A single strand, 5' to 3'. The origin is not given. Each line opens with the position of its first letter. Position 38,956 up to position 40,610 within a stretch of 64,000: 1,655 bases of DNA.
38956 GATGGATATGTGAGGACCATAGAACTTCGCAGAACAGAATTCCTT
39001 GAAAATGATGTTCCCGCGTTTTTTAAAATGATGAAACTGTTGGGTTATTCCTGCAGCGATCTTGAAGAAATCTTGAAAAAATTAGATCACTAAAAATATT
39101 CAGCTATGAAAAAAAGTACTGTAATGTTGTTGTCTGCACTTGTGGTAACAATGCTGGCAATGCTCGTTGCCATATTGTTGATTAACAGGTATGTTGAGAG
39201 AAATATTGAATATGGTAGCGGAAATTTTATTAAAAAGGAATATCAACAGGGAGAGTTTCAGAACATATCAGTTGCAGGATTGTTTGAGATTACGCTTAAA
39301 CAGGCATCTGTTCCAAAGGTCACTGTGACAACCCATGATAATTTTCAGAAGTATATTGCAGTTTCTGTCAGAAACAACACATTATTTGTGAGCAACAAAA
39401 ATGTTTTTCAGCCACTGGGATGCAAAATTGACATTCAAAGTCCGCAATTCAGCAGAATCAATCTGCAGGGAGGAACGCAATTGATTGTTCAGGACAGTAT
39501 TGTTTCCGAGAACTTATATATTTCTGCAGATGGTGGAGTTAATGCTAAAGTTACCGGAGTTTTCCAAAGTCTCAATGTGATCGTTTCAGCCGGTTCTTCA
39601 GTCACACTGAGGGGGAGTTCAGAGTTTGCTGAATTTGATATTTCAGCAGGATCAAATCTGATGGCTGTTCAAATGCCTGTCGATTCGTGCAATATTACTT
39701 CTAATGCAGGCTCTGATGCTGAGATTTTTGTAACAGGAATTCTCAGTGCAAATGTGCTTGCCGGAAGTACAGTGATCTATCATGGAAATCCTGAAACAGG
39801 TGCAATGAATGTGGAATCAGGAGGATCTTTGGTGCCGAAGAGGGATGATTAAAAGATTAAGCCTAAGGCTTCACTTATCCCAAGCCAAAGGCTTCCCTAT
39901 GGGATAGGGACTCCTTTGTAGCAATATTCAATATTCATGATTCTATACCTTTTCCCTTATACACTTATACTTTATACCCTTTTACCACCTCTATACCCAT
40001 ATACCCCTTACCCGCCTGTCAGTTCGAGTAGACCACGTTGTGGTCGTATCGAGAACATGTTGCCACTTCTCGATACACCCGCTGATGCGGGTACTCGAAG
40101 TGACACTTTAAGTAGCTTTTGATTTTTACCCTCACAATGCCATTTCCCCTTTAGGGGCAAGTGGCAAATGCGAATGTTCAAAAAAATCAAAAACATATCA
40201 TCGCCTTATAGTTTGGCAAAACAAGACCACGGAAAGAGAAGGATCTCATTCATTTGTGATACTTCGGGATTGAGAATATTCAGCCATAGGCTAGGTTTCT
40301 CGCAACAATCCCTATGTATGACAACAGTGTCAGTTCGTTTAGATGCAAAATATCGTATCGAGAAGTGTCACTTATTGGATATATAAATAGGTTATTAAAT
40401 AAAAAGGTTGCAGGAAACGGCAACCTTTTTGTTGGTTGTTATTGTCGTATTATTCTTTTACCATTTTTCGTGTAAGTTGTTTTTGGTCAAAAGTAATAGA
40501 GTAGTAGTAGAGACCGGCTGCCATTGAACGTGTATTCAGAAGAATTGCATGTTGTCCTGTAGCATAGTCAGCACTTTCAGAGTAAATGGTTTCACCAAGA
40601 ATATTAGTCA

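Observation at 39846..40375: Copy B of the structured element plus an inverted, truncated third copy in a convergent-terminator gap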

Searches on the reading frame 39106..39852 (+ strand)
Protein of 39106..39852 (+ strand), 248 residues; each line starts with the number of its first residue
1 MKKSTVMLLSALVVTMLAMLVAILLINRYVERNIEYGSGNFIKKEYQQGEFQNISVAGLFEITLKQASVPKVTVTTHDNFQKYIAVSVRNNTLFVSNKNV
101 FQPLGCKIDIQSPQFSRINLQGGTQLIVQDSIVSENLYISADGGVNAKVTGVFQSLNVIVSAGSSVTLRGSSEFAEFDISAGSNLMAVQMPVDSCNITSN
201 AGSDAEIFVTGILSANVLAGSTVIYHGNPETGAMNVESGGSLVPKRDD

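Call 10: find_encoding_contigs(protein=window:39106-39852:+, flank=3000, max_places=10)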
Protein window:39106-39852:+ (248 aa): 3 contigs read that carry it; 1 place shown.
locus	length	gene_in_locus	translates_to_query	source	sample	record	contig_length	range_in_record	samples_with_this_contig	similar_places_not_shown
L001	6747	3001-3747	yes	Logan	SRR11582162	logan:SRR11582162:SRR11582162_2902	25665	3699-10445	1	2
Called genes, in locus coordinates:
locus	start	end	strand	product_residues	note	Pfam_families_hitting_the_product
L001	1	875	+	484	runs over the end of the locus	PF18962:Por_Secre_tail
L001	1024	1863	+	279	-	PF00005:ABC_tran, PF13304:AAA_21 (weak)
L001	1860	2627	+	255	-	-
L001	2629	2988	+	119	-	PF00392:GntR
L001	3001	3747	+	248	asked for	PF10988:DUF2807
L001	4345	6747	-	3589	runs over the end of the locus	PF20773:InhA-like_MAM (faint), PF19081:Ig_7, PF07705:CARDB (weak), PF18962:Por_Secre_tail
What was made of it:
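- No contig with the other orientation was seen (call 10 shows one arrangement).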

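Call 47: find_homologous_proteins(query=window:39106-39849:+, max_evalue=1e-20)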
Query window:39106-39849:+ (248 aa): 2 proteins with E <= 1e-20 among 764 candidates.
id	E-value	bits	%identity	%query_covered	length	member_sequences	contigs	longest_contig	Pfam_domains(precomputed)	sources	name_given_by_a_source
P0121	8.1e-152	521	100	100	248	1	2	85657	PF10988.15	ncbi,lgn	-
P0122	1.8e-87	311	63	98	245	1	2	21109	PF10988.15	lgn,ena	-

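Call 48: find_encoding_contigs(protein=P0122, flank=6000, max_places=4)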
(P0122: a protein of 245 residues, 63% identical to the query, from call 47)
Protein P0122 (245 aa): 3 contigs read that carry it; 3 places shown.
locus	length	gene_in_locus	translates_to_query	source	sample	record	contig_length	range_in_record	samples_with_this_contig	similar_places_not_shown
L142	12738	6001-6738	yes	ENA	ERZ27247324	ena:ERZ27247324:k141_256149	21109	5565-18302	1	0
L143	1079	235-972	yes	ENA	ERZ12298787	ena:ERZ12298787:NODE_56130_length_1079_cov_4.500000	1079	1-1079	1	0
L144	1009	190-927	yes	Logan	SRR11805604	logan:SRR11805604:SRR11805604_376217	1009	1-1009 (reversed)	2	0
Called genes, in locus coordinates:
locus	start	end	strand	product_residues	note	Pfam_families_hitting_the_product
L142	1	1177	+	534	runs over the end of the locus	-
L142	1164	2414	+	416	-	-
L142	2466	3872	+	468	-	PF18962:Por_Secre_tail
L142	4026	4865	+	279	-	PF00005:ABC_tran, PF13304:AAA_21 (weak)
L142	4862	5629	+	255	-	-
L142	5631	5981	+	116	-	PF00392:GntR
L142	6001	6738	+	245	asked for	PF10988:DUF2807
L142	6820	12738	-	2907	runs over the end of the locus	?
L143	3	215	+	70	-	?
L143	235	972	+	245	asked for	PF10988:DUF2807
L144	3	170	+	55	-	?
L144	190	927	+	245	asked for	PF10988:DUF2807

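Call 59: list_cluster_members(proteins=[P0121, P0122])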
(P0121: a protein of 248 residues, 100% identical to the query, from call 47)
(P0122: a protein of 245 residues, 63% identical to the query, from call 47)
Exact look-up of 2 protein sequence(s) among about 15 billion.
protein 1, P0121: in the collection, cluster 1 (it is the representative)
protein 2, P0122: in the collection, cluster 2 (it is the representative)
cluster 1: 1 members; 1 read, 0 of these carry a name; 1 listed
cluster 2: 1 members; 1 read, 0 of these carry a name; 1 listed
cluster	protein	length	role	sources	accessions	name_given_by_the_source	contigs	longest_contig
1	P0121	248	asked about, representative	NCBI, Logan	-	-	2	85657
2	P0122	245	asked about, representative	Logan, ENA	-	-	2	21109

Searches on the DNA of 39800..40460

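Call 7: search_rna_families(source=window, start=39800, end=40460, threshold=evalue, max_evalue=10)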
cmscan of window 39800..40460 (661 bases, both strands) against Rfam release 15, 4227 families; matches with E-value up to 10: 8.
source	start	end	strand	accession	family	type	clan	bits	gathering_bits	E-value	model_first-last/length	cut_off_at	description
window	40114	40187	-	RF00736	mir-320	Gene; miRNA;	-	26.4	55.5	0.0011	1-76/76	no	mir-320 microRNA precursor family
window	40372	40430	+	RF02057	STnc40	Gene; sRNA;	-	20.9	45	0.51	1-70/70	no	Salmonella enterica sRNA STnc40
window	40115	40194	-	RF03956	mir-737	Gene; miRNA;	-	18.7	60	4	12-52/63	no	mir-737 microRNA precursor family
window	40391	40440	-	RF00885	MIR821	Gene; miRNA;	-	18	249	0.62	1-275/275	no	MIR821 microRNA precursor family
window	40134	40209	-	RF00016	SNORD14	Gene; snRNA; snoRNA; CD-box;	-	16.9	64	1.9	1-111/111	no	Small nucleolar RNA SNORD14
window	40390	40436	+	RF02056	STnc390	Gene; sRNA;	-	16.8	50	0.93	1-60/60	no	Salmonella sRNA STnc390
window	39811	39874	+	RF00105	SNORD115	Gene; snRNA; snoRNA; CD-box;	-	16.4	39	4.6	1-82/82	no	Small nucleolar RNA SNORD115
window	40360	40429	+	RF02596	cyano_het_sRNA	Gene; sRNA;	-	15.1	35.7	3.2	1-56/56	no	Cyanobacteria heterocyst sRNA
